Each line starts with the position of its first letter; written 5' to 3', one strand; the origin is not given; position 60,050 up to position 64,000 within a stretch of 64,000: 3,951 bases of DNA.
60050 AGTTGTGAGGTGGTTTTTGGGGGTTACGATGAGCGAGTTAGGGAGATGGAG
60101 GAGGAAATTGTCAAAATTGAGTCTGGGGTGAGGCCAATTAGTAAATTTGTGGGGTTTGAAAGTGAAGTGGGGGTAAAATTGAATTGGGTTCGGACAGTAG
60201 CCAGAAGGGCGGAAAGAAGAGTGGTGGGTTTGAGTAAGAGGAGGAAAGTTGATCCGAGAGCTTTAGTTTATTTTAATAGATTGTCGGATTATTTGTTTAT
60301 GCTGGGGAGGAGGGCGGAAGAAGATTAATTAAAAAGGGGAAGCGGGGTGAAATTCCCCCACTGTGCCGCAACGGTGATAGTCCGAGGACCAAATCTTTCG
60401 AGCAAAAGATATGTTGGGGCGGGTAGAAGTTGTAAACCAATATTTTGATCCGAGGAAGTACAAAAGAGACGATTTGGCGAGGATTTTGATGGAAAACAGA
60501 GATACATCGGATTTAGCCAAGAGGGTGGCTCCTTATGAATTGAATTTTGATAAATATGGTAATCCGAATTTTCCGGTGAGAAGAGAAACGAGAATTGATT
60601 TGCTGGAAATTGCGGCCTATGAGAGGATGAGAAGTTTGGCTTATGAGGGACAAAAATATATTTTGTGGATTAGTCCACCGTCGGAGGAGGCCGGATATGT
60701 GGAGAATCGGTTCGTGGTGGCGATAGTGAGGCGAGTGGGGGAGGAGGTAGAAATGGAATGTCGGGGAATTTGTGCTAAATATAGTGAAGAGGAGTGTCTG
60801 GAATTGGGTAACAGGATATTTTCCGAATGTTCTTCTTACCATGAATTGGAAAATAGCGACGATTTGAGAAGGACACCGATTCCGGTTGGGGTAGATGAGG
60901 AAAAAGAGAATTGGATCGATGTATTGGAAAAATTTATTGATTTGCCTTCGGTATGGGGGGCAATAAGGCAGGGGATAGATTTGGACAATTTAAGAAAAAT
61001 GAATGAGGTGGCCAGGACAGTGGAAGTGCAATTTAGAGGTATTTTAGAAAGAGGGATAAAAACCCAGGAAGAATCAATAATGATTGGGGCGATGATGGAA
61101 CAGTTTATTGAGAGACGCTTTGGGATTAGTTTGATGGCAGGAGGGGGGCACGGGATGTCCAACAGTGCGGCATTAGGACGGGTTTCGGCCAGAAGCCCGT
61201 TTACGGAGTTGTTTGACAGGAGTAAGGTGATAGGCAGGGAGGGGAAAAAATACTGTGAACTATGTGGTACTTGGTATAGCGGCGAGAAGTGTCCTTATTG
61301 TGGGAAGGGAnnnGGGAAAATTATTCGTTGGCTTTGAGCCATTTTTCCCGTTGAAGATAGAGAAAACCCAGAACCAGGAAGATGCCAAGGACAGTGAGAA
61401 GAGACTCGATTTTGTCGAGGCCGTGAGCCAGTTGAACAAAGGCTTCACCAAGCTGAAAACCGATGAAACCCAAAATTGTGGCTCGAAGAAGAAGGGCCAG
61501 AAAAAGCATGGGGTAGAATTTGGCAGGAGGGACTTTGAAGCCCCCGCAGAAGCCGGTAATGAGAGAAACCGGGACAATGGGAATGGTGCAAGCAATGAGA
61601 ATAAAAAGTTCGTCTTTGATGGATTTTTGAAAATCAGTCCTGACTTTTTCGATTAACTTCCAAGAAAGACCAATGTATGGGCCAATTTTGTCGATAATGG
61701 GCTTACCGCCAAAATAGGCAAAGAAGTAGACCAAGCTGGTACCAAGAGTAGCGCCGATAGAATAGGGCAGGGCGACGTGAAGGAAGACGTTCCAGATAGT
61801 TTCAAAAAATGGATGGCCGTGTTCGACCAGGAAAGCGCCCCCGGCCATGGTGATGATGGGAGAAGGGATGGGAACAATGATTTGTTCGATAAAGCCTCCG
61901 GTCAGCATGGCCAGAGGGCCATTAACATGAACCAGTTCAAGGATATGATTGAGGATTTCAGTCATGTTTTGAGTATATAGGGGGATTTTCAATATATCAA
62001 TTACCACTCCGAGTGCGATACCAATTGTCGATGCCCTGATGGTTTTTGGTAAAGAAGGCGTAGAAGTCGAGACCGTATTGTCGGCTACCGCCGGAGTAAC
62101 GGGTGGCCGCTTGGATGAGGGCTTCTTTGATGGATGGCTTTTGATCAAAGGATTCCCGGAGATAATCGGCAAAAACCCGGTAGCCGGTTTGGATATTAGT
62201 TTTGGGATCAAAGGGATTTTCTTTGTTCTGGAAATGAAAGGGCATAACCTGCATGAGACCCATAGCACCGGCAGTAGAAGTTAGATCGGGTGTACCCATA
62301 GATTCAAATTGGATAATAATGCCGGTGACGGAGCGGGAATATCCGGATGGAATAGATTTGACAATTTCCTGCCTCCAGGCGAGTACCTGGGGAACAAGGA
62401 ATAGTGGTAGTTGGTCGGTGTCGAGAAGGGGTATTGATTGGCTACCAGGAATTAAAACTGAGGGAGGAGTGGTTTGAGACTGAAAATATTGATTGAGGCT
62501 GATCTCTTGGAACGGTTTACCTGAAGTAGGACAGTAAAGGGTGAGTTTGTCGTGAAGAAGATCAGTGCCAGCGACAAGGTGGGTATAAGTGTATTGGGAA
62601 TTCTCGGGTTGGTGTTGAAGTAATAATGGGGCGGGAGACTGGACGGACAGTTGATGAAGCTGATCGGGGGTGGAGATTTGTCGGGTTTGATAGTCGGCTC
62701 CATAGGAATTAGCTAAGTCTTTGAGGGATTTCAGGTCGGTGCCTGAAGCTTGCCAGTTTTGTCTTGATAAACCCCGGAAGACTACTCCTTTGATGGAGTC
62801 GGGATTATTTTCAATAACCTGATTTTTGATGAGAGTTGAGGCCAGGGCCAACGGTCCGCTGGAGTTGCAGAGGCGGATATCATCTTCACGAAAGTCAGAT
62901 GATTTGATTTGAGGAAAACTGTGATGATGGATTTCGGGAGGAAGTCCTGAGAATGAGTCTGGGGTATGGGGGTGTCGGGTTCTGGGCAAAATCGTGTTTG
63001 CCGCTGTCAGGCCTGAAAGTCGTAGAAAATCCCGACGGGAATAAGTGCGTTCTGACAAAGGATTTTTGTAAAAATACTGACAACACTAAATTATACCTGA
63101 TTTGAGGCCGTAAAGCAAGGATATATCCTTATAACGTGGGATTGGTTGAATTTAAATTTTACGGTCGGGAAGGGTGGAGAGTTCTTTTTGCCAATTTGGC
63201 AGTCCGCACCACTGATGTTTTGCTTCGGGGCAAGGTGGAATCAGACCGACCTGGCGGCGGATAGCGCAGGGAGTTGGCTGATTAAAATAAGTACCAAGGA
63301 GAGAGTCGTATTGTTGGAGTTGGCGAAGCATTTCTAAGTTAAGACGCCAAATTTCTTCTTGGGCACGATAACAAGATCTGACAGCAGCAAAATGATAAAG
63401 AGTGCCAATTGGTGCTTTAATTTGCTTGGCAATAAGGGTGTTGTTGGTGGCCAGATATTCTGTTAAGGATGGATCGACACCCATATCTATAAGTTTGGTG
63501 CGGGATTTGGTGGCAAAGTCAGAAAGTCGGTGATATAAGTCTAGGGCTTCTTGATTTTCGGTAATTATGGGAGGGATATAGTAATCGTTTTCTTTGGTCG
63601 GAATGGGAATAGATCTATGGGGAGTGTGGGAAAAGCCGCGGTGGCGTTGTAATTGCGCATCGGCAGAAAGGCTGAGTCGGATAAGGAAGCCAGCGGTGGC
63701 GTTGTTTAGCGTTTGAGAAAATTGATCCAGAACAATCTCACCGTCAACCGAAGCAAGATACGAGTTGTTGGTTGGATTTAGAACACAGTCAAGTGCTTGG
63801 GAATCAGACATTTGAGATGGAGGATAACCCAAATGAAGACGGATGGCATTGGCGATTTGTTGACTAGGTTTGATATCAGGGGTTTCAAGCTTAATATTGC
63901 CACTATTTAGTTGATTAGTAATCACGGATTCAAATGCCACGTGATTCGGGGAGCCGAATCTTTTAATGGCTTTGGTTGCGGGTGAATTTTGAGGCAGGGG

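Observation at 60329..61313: Candidate cobalamin-riboswitch-like element between the pduO-type adenosyltransferase and an uncharacterised Zn-ribbon protein, downstream of nrdR-nrdJ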

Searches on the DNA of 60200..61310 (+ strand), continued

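Call 83: search_with_rna_model(model_id=R1, sources=[window, L001, L004, L007, L009, L010, L011, L012, L013, L015, L016, L017, L018, L019, L020, L021, L022, L023, L024, L025, L026, L027, L028, L029, L031, L033, L034, L035, L037, L038, L039, L040, L041, L042, L043, L044, L046, L047, L049, L050, L051, L054, L055, L056, L059, L060, L061, L062, L063, L066, L067, L068, L070, L071, L074, L076, L077, L078, L079, L080, L081, L082, L083], max_evalue=0.01, make_alignment=true)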
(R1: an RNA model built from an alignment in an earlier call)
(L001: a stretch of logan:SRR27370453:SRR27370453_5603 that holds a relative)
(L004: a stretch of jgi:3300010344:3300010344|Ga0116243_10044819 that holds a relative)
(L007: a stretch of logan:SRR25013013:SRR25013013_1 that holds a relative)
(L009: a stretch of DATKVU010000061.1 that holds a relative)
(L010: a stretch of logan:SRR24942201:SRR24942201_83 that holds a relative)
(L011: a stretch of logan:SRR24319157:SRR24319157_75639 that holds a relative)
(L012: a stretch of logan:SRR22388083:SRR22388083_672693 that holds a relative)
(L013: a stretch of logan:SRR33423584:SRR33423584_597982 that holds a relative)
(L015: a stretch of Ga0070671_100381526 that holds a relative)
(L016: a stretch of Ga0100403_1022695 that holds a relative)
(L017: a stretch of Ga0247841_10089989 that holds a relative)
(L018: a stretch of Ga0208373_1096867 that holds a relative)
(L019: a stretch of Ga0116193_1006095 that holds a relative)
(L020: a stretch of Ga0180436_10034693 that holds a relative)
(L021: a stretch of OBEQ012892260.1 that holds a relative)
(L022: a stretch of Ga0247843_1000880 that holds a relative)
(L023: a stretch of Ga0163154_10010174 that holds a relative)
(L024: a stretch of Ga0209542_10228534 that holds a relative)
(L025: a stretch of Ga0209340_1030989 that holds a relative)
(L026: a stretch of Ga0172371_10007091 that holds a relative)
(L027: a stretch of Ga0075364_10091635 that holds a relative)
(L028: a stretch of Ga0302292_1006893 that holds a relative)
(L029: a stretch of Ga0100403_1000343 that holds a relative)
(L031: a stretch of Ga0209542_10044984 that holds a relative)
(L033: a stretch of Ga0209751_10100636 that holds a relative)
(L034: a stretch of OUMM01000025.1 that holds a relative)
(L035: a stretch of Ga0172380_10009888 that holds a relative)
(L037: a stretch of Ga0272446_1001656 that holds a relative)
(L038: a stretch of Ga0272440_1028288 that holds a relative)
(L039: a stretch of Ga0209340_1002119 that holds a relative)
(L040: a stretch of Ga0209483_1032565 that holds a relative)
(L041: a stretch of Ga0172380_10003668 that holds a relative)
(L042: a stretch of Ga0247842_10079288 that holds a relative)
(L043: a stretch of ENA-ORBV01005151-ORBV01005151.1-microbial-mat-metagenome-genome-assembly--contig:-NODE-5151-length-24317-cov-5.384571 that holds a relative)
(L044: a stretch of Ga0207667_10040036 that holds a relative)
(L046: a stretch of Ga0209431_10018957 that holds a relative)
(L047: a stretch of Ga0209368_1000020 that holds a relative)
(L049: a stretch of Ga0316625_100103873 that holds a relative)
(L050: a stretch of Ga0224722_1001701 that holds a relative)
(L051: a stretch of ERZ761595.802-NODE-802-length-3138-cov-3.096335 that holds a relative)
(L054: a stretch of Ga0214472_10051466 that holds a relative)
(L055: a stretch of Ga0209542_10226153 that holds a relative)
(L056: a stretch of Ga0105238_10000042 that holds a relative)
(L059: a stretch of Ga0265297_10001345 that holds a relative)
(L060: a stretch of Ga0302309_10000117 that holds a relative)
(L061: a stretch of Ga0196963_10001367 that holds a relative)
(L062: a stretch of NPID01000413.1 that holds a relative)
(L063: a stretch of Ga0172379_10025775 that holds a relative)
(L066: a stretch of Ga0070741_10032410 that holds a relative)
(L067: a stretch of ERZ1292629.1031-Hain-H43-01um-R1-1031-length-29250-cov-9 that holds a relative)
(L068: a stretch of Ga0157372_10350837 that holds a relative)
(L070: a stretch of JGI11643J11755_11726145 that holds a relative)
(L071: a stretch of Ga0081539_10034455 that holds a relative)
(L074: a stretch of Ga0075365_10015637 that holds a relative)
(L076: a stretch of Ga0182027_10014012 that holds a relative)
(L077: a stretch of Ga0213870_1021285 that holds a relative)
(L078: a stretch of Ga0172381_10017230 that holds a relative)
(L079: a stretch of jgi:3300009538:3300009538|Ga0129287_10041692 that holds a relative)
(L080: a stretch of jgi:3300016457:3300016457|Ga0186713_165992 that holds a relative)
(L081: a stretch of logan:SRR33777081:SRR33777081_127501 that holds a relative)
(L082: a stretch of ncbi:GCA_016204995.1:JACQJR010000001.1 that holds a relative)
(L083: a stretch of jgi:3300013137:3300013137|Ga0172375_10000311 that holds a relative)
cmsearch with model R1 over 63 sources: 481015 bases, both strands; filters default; matches with E-value up to 0.01: 60.
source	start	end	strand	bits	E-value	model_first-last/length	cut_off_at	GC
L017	146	250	-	110.3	1.4e-21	1-105/105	no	0.44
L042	984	1088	-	110.3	1.4e-21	1-105/105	no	0.44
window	60311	60415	+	109.1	2.7e-21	1-105/105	no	0.48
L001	5901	6005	+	108.2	4.3e-21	1-105/105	no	0.47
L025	86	191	+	105.5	1.7e-20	1-105/105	no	0.41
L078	3749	3852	+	103.3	5.3e-20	1-105/105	no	0.36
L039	4649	4754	-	102.9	6.7e-20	1-105/105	no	0.44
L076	3474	3579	+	100.1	2.8e-19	1-105/105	no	0.39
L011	3901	4005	+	98.9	5.1e-19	1-105/105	no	0.39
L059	4608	4712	+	98.8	5.6e-19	1-105/105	no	0.41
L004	1735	1836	+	89.9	5.5e-17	1-105/105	no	0.43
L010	3864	3973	+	87.7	1.7e-16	1-105/105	no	0.35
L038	880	989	-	85.4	5.8e-16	1-105/105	no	0.38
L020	1743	1852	+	85.2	6.3e-16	1-105/105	no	0.38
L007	5862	5971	+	82.2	3e-15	1-105/105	no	0.35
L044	1804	1915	+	73.9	2.2e-13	1-105/105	no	0.46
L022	8909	9020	+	66.7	9.2e-12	1-105/105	no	0.45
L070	786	898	-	65.9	1.4e-11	1-105/105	no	0.47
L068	1403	1511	-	65.8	1.5e-11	1-105/105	no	0.51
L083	9898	10005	+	65.2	2e-11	1-105/105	no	0.43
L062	6538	6629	-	63.7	4.4e-11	1-105/105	no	0.42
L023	3521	3622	-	63.3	5.5e-11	1-105/105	no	0.4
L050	3527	3636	-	63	6.2e-11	1-105/105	no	0.45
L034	5296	5407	+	61.8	1.2e-10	1-105/105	no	0.47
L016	1594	1694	-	61.1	1.7e-10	1-105/105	no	0.37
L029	10914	11014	-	61.1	1.7e-10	1-105/105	no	0.37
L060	750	863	+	59.6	3.7e-10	1-105/105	no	0.38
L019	2727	2839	+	59.6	3.8e-10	1-105/105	no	0.5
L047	3794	3906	-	59.6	3.8e-10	1-105/105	no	0.5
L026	588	679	-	59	5e-10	1-105/105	no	0.36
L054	1732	1825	-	58.3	7.1e-10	1-105/105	no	0.47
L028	2503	2588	-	58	8.5e-10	1-105/105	no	0.36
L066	6386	6438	-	57.8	9.3e-10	27-79/105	no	0.51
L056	4379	4467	+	56.4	1.9e-09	1-105/105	no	0.48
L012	968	1068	+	56.4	2e-09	1-105/105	no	0.53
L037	1926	2019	-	54.5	5.2e-09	1-105/105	no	0.37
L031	5463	5553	-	54.1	6.5e-09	1-105/105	no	0.45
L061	12336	12390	-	54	6.6e-09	26-80/105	no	0.53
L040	2435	2564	-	52.9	1.2e-08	1-105/105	no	0.4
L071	1041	1150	+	52.1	1.8e-08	1-105/105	no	0.47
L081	5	108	+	51.9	2e-08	1-105/105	no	0.4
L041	8953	9060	+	51.4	2.6e-08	1-105/105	no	0.47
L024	873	925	-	49.6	6.4e-08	27-79/105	no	0.51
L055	375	493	-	49.1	8.4e-08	1-105/105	no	0.56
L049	6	95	+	49.1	8.7e-08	21-105/105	no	0.47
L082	9891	9985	+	47.7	1.8e-07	1-105/105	no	0.4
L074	4456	4585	-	46.6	3e-07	1-105/105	no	0.47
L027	921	1050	-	46.6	3e-07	1-105/105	no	0.47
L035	9281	9410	+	45.1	6.8e-07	1-105/105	no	0.45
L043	953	1080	+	44.7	8.5e-07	1-105/105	no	0.38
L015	267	389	+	43.6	1.5e-06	1-105/105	no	0.48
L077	118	171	-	43.2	1.8e-06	26-80/105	no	0.57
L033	2148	2253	+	42.5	2.6e-06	1-105/105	no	0.42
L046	624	729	-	42.5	2.6e-06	1-105/105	no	0.42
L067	3940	3991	-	40.8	6.4e-06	27-79/105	no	0.5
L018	310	464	+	40.4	7.5e-06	1-105/105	no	0.52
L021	3956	4094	-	40.4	7.8e-06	1-105/105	no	0.47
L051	2680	2831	-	39.2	1.4e-05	1-105/105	no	0.47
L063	3913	4019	-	35.7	8.9e-05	1-105/105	no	0.41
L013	132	265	+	35.6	9.3e-05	1-105/105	no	0.48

Alignment A7: 60 matches aligned to the model, 206 columns, each read 5' to 3' on its own strand. Consensus structure (alignment columns), stored with it:
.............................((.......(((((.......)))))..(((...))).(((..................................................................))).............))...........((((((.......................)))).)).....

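Call 85: search_with_rna_model(model_id=R1, sources=[window, L001, L004, L011, L013, L015, L018, L021, L022, L025, L034, L035, L039, L040, L041, L042, L043, L044, L049, L050, L051, L059, L060, L068, L070, L074, L076, L078, L083], max_evalue=0.01, make_alignment=true)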
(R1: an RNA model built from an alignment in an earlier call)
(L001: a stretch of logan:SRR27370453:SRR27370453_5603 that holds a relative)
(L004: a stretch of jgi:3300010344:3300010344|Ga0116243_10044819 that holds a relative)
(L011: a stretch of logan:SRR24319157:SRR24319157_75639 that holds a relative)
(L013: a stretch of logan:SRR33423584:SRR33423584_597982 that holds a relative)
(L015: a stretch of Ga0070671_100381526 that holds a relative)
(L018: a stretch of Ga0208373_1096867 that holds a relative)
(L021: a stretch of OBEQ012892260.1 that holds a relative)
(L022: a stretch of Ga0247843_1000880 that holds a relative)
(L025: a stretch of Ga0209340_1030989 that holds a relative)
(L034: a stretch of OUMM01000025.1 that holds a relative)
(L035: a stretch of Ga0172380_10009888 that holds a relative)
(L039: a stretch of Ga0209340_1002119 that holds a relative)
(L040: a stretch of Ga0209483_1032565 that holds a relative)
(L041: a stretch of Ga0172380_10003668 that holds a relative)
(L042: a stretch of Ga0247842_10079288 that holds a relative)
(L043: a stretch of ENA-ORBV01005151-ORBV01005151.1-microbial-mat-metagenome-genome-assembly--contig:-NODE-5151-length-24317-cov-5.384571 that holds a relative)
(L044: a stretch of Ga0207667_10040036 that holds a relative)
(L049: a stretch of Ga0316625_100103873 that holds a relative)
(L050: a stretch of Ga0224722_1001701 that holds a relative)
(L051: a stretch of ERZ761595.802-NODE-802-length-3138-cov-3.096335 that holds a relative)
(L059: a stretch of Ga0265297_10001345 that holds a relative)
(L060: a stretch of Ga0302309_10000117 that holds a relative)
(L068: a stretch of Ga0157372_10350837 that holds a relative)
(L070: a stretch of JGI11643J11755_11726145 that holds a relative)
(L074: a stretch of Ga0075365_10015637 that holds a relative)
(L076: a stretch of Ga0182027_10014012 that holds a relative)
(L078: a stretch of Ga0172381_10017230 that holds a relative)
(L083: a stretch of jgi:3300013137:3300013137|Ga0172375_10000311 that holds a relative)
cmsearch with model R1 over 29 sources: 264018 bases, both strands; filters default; matches with E-value up to 0.01: 29.
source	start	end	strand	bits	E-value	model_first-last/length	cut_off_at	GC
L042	984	1088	-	110.3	7.7e-22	1-105/105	no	0.44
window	60311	60415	+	109.1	1.5e-21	1-105/105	no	0.48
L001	5901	6005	+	108.2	2.4e-21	1-105/105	no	0.47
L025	86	191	+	105.5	9.5e-21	1-105/105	no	0.41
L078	3749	3852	+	103.3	2.9e-20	1-105/105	no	0.36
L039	4649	4754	-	102.9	3.7e-20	1-105/105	no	0.44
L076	3474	3579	+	100.1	1.5e-19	1-105/105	no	0.39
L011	3901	4005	+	98.9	2.8e-19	1-105/105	no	0.39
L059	4608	4712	+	98.8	3.1e-19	1-105/105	no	0.41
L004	1735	1836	+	89.9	3e-17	1-105/105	no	0.43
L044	1804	1915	+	73.9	1.2e-13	1-105/105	no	0.46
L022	8909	9020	+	66.7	5.1e-12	1-105/105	no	0.45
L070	786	898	-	65.9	7.6e-12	1-105/105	no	0.47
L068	1403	1511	-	65.8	8.1e-12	1-105/105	no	0.51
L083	9898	10005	+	65.2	1.1e-11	1-105/105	no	0.43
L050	3527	3636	-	63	3.4e-11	1-105/105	no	0.45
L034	5296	5407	+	61.8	6.4e-11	1-105/105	no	0.47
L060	750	863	+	59.6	2e-10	1-105/105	no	0.38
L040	2435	2564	-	52.9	6.5e-09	1-105/105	no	0.4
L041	8953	9060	+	51.4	1.4e-08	1-105/105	no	0.47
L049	6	95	+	49.1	4.8e-08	21-105/105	no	0.47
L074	4456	4585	-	46.6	1.7e-07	1-105/105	no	0.47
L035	9281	9410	+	45.1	3.7e-07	1-105/105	no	0.45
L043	953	1080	+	44.7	4.6e-07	1-105/105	no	0.38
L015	267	389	+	43.6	8e-07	1-105/105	no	0.48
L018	310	464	+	40.4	4.1e-06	1-105/105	no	0.52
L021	3956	4094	-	40.4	4.3e-06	1-105/105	no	0.47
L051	2680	2831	-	39.2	7.7e-06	1-105/105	no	0.47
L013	132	265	+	35.6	5.1e-05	1-105/105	no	0.48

Alignment A8: 29 matches aligned to the model, 189 columns, each read 5' to 3' on its own strand. Consensus structure (alignment columns), stored with it:
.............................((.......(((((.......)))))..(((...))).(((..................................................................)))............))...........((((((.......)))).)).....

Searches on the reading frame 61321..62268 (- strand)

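Call 5: search_protein_families(library=pfam, proteins=[window:61321-62268:-], max_evalue=0.1)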
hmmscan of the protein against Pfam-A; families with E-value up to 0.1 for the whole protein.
window:61321-62268:- (315 aa): 1 family
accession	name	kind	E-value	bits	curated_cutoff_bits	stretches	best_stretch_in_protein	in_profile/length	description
PF09335.16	VTT_dom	-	9.6e-11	42.7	33.9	1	134-270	1-121/123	VTT domain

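Call 6: search_protein_families(library=ncbifam, proteins=[window:61321-62268:-], max_evalue=0.1)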
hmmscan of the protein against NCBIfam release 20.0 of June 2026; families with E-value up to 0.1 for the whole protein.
window:61321-62268:- (315 aa): 1 family
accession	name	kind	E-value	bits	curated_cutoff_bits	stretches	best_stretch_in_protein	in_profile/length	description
NF052604.1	UndecprPTUtpABac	equivalog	3e-11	43.8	250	1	102-304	1-188/198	undecaprenyl phosphate transporter UptA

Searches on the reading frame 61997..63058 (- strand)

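Call 5: search_protein_families(library=pfam, proteins=[window:61997-63058:-], max_evalue=0.1)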
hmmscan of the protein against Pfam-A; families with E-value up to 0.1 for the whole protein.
window:61997-63058:- (353 aa): 2 families
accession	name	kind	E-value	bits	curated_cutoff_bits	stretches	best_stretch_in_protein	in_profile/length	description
PF01464.25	SLT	-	1.8e-11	44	21.3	1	247-324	19-97/117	Transglycosylase SLT domain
PF10518.14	TAT_signal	-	0.041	14.3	22.7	1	6-20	2-16/21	TAT (twin-arginine translocation) pathway signal sequence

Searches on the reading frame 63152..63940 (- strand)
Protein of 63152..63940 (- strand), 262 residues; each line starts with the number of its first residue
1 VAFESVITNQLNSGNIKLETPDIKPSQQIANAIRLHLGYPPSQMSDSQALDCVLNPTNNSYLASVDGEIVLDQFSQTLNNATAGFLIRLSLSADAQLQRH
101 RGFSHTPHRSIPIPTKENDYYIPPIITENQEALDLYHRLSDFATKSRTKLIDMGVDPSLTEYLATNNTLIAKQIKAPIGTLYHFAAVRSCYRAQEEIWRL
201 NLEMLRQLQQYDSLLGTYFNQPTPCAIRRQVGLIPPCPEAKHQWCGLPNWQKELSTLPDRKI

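Call 5: search_protein_families(library=pfam, proteins=[window:63152-63940:-], max_evalue=0.1)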
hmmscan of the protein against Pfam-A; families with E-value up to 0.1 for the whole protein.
window:63152-63940:- (262 aa): 1 family
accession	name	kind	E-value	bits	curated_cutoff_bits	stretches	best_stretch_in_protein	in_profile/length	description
PF02511.20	Thy1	-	6.8e-17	62.3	24.8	1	26-210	10-187/191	Thymidylate synthase complementing protein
